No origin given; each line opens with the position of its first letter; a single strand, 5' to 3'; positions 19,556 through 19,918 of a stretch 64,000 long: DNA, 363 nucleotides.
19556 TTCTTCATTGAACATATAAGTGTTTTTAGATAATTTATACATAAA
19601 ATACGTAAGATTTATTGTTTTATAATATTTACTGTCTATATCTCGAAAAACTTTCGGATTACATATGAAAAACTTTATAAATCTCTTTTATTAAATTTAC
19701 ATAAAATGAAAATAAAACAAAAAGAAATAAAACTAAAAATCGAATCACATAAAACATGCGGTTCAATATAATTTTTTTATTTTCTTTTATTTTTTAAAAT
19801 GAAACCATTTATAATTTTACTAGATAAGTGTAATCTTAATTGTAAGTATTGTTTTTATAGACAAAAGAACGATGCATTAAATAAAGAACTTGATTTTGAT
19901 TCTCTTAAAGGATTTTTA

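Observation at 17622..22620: Candidate archaeal RiPP/peptide-derived-metabolite locus: 21-aa ORF between two radical SAM enzymes, plus creatininase-family and aaRS-like genes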

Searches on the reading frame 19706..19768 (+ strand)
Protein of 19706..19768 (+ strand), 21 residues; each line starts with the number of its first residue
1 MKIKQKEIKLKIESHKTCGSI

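Call 74: search_protein_families(library=ncbifam, proteins=[window:19706-19768:+], max_evalue=10)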
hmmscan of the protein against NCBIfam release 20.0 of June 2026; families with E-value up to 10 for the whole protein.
seq(21 aa): 0 families
